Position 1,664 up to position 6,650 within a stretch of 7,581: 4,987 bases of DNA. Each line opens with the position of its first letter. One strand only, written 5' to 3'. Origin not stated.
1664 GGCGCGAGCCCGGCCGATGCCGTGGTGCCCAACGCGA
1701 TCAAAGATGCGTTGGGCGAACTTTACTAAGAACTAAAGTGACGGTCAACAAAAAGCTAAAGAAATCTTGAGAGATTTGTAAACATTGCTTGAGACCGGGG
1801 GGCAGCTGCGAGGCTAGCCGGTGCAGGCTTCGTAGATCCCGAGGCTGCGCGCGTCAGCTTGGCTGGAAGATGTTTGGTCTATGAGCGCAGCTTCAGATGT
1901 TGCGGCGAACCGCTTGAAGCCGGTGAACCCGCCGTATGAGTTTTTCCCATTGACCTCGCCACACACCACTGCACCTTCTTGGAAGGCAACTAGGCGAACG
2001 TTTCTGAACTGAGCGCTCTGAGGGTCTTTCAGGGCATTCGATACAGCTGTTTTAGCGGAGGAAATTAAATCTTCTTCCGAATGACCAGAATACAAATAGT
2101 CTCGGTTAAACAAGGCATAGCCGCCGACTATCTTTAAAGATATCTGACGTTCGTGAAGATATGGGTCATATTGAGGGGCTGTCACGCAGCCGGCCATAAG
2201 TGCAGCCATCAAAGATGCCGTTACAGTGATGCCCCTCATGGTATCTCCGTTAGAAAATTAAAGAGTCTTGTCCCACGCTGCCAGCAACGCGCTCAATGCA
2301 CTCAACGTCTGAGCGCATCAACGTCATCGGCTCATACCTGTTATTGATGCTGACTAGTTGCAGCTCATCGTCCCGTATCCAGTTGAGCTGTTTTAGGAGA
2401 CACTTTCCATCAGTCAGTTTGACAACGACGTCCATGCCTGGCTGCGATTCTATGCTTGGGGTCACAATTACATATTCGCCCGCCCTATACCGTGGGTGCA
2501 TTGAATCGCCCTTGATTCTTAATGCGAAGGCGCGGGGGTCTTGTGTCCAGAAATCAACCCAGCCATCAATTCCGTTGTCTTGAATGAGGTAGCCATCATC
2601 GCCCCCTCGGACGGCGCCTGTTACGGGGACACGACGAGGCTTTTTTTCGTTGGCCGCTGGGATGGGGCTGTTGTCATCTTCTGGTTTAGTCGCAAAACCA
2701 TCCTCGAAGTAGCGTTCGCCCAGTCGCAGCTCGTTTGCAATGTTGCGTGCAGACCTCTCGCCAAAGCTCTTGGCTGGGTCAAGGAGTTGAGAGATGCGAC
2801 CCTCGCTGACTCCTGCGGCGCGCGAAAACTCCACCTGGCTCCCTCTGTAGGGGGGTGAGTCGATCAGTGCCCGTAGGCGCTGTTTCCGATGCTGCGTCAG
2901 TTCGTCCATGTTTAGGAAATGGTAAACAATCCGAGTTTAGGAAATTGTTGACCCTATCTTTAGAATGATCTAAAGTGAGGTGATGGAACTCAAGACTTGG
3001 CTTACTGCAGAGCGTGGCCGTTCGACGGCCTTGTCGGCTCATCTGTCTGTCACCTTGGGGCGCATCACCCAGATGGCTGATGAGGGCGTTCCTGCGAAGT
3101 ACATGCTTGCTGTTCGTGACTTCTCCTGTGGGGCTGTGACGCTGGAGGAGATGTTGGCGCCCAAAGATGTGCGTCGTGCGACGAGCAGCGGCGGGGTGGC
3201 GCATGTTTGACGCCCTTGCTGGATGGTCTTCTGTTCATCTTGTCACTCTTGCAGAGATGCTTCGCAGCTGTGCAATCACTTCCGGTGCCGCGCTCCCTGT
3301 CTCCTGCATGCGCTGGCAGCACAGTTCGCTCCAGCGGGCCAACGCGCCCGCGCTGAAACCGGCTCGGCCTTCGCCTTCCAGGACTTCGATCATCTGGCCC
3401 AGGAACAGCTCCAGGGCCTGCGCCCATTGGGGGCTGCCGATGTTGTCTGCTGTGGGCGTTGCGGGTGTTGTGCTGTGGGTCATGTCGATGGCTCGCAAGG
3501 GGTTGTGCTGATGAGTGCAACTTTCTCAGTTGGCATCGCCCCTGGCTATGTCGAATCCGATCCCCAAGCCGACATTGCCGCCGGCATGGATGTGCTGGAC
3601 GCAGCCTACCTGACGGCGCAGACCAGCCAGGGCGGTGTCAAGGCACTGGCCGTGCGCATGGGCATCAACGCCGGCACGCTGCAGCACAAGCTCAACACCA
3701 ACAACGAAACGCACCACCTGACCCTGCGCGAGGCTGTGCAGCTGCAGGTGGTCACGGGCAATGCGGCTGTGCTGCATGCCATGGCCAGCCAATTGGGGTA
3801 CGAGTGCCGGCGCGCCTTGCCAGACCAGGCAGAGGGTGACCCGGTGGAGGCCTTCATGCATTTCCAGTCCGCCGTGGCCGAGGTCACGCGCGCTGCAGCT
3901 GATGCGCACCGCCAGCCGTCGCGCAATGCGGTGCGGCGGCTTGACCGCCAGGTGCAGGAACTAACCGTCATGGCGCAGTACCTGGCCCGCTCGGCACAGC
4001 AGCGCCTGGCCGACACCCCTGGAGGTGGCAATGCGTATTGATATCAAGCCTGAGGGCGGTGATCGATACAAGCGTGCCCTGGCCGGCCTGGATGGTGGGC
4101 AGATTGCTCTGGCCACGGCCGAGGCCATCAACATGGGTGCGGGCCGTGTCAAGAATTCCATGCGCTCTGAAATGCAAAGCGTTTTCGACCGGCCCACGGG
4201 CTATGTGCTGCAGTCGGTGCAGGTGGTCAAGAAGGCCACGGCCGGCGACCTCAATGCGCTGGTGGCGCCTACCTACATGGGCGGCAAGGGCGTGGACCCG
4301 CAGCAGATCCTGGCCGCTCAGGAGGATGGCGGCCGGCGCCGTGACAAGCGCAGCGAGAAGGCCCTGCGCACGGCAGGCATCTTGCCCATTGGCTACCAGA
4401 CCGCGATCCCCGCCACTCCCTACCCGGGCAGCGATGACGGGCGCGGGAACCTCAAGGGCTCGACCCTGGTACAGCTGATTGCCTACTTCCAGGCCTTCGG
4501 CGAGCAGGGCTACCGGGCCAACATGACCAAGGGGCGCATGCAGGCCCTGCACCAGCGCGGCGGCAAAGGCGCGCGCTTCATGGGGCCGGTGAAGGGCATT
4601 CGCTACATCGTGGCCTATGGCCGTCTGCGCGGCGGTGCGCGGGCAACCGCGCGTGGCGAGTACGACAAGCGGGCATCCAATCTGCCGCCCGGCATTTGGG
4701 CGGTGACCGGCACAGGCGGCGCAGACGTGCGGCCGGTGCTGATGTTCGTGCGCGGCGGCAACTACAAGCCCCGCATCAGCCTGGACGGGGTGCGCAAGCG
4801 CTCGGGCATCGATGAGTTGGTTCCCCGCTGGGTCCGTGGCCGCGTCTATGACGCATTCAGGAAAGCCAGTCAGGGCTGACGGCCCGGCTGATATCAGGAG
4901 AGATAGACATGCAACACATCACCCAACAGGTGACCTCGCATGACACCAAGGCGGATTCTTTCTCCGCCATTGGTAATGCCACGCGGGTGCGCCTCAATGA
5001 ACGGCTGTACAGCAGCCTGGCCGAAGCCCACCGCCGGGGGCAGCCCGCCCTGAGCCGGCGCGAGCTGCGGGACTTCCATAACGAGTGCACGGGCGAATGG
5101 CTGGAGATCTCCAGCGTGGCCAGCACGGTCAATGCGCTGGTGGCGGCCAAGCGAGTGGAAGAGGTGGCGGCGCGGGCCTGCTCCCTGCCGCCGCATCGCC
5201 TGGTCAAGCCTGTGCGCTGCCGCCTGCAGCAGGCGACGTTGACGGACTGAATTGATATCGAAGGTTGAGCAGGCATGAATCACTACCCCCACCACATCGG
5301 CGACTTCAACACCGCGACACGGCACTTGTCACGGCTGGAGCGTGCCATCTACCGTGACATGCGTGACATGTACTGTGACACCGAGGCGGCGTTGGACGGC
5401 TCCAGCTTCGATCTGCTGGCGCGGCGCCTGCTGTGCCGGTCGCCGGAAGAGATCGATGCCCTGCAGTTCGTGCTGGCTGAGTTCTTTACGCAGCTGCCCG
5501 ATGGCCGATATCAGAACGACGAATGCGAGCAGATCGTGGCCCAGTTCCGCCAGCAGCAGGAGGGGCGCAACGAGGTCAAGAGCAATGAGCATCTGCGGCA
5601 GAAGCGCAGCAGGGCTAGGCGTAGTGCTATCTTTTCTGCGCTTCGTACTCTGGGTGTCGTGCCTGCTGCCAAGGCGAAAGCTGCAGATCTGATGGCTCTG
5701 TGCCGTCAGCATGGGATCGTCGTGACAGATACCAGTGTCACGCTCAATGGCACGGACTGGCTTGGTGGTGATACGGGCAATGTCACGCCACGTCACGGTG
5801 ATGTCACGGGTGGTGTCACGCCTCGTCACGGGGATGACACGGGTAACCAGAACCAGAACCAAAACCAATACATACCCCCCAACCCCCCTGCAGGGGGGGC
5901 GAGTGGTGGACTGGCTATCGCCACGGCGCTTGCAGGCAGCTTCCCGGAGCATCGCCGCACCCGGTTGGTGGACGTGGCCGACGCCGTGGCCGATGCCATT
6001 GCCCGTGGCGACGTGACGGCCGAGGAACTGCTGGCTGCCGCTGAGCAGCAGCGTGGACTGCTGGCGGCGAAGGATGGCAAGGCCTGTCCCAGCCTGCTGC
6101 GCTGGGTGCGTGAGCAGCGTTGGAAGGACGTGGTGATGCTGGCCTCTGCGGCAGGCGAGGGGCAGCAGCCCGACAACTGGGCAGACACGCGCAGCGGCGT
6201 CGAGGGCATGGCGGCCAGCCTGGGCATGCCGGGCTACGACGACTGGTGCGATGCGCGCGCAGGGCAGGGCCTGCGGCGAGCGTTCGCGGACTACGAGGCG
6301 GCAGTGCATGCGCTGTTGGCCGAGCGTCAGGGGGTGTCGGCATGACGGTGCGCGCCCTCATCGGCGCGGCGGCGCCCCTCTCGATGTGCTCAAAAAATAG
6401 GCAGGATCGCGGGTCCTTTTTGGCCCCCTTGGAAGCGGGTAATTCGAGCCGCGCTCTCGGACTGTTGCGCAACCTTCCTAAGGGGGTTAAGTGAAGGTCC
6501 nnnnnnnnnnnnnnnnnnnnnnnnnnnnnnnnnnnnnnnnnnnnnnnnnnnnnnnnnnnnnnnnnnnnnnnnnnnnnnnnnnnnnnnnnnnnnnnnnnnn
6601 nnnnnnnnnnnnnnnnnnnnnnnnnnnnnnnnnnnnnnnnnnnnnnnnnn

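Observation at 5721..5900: Iteron-like GTCACG array, A-rich tract and G6/C6 palindrome inside the DUF1376 gene: candidate phage origin of replication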

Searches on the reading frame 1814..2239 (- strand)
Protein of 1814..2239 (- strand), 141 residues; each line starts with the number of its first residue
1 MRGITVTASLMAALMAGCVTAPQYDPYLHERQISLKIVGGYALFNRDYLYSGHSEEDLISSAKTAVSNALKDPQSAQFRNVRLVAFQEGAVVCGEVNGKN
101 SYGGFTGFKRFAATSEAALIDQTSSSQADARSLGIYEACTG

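Call 3: search_protein_families(library=pfam, proteins=[window:1814-2239:-], max_evalue=0.01)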
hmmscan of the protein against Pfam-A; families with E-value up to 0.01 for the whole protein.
window:1814-2239:- (141 aa): 0 families

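Call 4: search_protein_families(library=phrogs, proteins=[window:1814-2239:-], max_evalue=0.001)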
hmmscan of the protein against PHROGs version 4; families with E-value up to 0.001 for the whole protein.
window:1814-2239:- (141 aa): 7 families
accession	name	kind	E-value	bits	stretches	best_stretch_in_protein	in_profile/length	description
phrog_2320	-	unknown function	9e-24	85.2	1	7-139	24-137/171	-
phrog_36625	-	unknown function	6.6e-20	72.9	1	58-140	24-107/215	-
phrog_35207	-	unknown function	9.2e-11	42.8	1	61-112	22-70/193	-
phrog_16400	-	unknown function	2e-10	41.7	1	57-125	197-261/272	-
phrog_38187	-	unknown function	1.5e-08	35.9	1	62-129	75-134/144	-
phrog_20234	-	unknown function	4.8e-06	27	1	54-113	26-88/266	-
phrog_21797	-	unknown function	0.00078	20.1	1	62-116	22-68/252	-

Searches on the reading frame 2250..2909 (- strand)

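Call 3: search_protein_families(library=pfam, proteins=[window:2250-2909:-], max_evalue=0.01)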
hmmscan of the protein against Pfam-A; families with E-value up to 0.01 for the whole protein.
window:2250-2909:- (219 aa): 1 family
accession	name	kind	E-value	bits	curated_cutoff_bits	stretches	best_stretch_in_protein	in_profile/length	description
PF00717.28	Peptidase_S24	-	4.3e-16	59.1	23.3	1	121-207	28-114/116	Peptidase S24-like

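Call 4: search_protein_families(library=phrogs, proteins=[window:2250-2909:-], max_evalue=0.001)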
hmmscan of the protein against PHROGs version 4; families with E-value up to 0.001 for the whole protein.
window:2250-2909:- (219 aa): 4 families
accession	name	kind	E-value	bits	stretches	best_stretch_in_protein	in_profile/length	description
phrog_4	-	transcription regulation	2.5e-30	106.7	1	8-213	137-337/400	transcriptional repressor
phrog_6201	-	transcription regulation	6.6e-12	46.4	1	126-204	27-104/121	CI-like repressor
phrog_8558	-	unknown function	4.7e-09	37.5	1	126-207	19-103/114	-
phrog_811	-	DNA, RNA and nucleotide metabolism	1.5e-05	25.5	1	123-201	44-120/140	UmuD-like protein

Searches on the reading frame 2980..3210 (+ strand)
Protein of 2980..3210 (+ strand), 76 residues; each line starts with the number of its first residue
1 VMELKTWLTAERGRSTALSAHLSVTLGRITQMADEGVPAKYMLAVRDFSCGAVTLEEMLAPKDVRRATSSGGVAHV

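Call 3: search_protein_families(library=pfam, proteins=[window:2980-3210:+], max_evalue=0.01)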
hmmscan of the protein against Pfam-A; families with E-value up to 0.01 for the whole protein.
window:2980-3210:+ (76 aa): 1 family
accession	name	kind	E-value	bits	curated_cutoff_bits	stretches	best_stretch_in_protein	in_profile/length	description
PF15943.11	YdaS_toxin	-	2.9e-05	24.2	30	1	13-59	9-57/65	Bacterial toxin YdaS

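Call 4: search_protein_families(library=phrogs, proteins=[window:2980-3210:+], max_evalue=0.001)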
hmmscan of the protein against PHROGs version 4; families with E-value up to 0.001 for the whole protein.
window:2980-3210:+ (76 aa): 0 families

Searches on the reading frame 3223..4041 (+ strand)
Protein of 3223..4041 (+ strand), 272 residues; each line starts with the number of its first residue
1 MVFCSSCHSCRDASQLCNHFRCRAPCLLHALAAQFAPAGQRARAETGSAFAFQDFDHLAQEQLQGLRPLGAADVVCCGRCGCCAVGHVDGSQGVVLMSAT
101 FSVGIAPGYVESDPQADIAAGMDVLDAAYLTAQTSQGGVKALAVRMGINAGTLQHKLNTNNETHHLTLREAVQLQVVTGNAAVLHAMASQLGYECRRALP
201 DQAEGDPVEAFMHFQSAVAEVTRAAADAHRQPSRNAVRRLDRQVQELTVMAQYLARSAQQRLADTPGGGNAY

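Call 3: search_protein_families(library=pfam, proteins=[window:3223-4041:+], max_evalue=0.01)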
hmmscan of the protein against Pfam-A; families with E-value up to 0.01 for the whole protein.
window:3223-4041:+ (272 aa): 1 family
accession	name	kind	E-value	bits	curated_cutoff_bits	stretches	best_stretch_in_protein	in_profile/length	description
PF06892.16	Phage_CP76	-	1.1e-28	100.4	26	1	124-260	2-145/146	Phage regulatory protein CII (CP76)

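Call 4: search_protein_families(library=phrogs, proteins=[window:3223-4041:+], max_evalue=0.001)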
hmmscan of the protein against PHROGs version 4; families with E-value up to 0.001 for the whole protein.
window:3223-4041:+ (272 aa): 1 family
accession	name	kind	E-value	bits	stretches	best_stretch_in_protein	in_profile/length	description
phrog_101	-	transcription regulation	8e-24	85.5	1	121-267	20-167/203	CII-like transcriptional activator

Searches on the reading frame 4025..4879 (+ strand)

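Call 3: search_protein_families(library=pfam, proteins=[window:4025-4879:+], max_evalue=0.01)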
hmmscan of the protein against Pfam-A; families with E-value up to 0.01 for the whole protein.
window:4025-4879:+ (284 aa): 0 families

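Call 4: search_protein_families(library=phrogs, proteins=[window:4025-4879:+], max_evalue=0.001)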
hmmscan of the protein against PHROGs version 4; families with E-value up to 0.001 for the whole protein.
window:4025-4879:+ (284 aa): 2 families
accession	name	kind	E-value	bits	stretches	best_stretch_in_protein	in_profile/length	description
phrog_1924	-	tail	1.5e-33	117.6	1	5-281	2-236/237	minor tail protein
phrog_27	-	connector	2.9e-07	31.6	1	1-139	7-110/199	tail completion or Neck1 protein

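Call 56: search_protein_families(library=ncbifam, proteins=[window:4025-4879:+], max_evalue=0.01)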
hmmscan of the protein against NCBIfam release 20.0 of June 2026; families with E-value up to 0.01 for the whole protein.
window:4025-4879:+ (284 aa): 0 families

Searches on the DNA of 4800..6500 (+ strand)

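Call 10: search_dna_similar(query=window:4800-6500:+, collection=phages, mode=distant, max_rows=20)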
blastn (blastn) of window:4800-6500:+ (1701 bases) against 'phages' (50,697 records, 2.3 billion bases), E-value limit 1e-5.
Records with a match: 1; places in all: 1; records where one place covers at least 80% of the query: 0.
Best place of each record, by identity: 60-80% 1.
By first word of the organism name: Ralstonia 1.
By host as written in the record: - 1.
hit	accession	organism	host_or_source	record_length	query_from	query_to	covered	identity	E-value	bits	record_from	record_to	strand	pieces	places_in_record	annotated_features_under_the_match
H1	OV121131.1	Ralstonia phage UAM5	Plantain rhizosphere soil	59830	474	586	7%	77.9%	1e-15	92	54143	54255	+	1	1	hypothetical protein (x2)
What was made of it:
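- Tried and rejected: Nucleotide search of the phage collection found only a 113-bp match (call 10).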

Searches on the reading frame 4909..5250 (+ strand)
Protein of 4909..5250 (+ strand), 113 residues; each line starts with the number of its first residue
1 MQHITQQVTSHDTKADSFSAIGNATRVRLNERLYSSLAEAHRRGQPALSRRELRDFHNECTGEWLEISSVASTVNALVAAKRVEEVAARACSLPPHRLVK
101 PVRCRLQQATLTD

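Call 3: search_protein_families(library=pfam, proteins=[window:4909-5250:+], max_evalue=0.01)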
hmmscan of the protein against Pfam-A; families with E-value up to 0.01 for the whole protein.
window:4909-5250:+ (113 aa): 0 families

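Call 4: search_protein_families(library=phrogs, proteins=[window:4909-5250:+], max_evalue=0.001)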
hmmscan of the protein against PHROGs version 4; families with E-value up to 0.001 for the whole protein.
window:4909-5250:+ (113 aa): 0 families

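Call 56: search_protein_families(library=ncbifam, proteins=[window:4909-5250:+], max_evalue=0.01)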
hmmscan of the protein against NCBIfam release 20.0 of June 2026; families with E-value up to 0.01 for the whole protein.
window:4909-5250:+ (113 aa): 0 families
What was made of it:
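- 4909..5250 (+): 113-aa gene upstream. It is not part of the specificity pair. No family hit (calls 3, 4, 56).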
